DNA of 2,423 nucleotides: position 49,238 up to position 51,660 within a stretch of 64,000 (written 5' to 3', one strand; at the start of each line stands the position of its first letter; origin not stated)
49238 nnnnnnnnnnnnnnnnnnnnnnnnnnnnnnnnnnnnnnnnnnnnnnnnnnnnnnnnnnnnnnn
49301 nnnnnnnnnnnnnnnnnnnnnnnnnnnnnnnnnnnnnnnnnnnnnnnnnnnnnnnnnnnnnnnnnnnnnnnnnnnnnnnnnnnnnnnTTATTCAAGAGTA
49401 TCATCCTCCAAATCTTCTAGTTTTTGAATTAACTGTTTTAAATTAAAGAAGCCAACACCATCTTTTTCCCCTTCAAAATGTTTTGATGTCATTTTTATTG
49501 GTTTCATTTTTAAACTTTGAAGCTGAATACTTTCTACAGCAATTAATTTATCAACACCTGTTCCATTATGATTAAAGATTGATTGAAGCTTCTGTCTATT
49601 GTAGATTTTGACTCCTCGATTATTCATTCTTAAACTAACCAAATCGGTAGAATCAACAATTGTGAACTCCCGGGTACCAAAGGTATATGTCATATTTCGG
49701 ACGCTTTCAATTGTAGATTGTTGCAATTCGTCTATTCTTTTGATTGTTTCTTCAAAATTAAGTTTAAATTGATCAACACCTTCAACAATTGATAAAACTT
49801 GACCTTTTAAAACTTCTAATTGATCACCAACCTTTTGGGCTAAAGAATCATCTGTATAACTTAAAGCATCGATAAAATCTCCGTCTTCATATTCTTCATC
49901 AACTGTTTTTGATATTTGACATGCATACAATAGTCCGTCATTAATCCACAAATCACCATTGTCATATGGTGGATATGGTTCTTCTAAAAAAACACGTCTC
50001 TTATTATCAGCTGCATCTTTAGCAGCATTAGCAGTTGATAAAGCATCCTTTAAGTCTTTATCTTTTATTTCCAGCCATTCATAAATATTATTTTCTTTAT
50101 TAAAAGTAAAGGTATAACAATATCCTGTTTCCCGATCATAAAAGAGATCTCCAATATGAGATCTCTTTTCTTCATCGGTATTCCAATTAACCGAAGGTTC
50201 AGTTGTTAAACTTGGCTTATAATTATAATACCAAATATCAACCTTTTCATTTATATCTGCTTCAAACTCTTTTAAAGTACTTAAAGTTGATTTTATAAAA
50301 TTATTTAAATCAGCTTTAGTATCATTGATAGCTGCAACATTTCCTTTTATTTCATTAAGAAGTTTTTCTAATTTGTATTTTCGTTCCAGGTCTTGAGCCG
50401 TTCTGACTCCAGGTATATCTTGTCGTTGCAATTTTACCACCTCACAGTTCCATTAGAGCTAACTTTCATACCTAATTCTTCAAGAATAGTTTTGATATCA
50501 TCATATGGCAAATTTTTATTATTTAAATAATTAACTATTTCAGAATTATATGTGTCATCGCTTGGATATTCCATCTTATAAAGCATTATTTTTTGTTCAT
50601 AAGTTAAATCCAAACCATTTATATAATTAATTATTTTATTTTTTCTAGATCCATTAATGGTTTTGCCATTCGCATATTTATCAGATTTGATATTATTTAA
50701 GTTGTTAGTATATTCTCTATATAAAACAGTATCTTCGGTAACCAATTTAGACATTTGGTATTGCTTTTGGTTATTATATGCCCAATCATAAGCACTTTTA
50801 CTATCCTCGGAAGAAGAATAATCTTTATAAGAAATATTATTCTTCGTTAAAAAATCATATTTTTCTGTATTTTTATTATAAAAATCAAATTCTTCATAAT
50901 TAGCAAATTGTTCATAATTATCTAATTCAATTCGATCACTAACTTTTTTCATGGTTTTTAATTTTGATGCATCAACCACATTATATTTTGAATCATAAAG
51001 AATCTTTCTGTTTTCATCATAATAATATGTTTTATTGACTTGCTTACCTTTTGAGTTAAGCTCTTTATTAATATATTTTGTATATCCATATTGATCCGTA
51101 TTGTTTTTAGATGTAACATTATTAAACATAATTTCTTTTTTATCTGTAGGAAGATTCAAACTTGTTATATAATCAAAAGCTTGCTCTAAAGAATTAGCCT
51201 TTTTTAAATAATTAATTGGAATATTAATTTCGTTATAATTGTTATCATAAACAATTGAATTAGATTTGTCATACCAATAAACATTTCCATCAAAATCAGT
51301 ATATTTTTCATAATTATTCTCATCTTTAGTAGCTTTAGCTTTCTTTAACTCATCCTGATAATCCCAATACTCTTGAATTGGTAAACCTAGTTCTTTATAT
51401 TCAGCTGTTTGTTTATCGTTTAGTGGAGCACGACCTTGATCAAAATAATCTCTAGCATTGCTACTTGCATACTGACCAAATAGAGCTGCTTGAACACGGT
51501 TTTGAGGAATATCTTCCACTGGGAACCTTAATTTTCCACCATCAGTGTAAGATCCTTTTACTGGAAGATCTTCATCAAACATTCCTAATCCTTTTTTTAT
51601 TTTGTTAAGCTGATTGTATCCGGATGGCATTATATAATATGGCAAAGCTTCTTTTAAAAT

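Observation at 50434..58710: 2758-aa single-ORF virion protein with a zincin HExxH module: polyvalent injected effector fused to an ejection-protein scaffold?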

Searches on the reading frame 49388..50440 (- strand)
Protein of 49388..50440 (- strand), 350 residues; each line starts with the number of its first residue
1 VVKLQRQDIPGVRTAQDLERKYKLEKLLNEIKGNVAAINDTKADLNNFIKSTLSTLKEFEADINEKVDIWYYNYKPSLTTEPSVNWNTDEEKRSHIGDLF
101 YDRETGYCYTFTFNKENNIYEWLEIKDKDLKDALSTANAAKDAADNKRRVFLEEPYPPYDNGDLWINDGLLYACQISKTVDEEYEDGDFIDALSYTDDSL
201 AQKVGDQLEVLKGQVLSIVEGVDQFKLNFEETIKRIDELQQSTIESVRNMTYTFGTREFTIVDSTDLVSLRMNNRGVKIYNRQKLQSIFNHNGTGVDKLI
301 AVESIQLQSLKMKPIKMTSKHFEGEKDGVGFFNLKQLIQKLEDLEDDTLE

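Call 7: search_protein_families(library=phrogs, proteins=[window:49388-50440:-], max_evalue=0.01)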
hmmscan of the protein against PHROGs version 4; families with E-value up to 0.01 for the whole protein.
window:49388-50440:- (350 aa): 5 families
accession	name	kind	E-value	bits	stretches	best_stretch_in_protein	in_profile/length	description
phrog_21973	-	tail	2.7e-36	124.7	1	37-234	691-886/3605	tail protein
phrog_16381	-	unknown function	7.8e-31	106.9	1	44-214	1551-1724/2681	-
phrog_38044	-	unknown function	1.2e-17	63.2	1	28-204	1130-1313/3576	-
phrog_23593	-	tail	1.8e-10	39.2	1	90-171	293-388/2201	tail protein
phrog_9886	-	unknown function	5e-09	35.5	1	38-124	507-581/940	-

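Call 15: search_protein_families(library=pfam, proteins=[window:49388-50440:-], max_evalue=0.01)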
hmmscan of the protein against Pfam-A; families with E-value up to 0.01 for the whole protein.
window:49388-50440:- (350 aa): 0 families

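Call 65: search_solved_structures(query=window:49388-50440:-, max_evalue=1)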
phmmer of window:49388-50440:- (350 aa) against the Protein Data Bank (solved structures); distinct sequences matched with E-value up to 1: 1.
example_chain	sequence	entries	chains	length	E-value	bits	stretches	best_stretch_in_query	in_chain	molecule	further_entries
9qzc_AM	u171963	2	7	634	0.14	14.5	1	225-294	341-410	POC1 centriolar protein homolog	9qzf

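Call 99: search_protein_families(library=ncbifam, proteins=[window:49388-50440:-], max_evalue=1)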
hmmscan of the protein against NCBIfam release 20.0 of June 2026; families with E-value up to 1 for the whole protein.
window:49388-50440:- (350 aa): 0 families

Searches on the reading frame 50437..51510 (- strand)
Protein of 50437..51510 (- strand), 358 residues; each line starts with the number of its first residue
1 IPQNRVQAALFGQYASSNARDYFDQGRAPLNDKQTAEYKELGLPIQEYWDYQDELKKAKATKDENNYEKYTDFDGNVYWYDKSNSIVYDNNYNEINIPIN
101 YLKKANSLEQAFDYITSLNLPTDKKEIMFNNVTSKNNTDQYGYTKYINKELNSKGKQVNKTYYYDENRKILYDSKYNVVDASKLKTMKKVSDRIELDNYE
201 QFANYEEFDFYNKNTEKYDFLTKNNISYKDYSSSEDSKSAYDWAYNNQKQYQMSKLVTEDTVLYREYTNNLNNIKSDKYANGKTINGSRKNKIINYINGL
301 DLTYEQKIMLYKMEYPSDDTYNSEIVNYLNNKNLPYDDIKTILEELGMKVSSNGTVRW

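Call 12: search_protein_families(library=pfam, proteins=[window:50437-51510:-], max_evalue=5)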
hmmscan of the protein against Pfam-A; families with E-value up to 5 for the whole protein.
window:50437-51510:- (358 aa): 1 family
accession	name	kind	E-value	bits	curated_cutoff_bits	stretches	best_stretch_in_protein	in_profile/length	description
PF24895.1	SIDD_N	-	0.15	12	27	1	233-260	38-65/180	Nonribosomal peptide synthetase sidD N-terminal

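Call 93: search_protein_families(library=pfam, proteins=[window:50437-51315:-], max_evalue=1)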
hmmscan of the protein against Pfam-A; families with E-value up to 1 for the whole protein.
window:50437-51315:- (293 aa): 1 family
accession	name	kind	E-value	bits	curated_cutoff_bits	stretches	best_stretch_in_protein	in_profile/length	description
PF24895.1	SIDD_N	-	0.12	12.3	27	1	168-195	38-65/180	Nonribosomal peptide synthetase sidD N-terminal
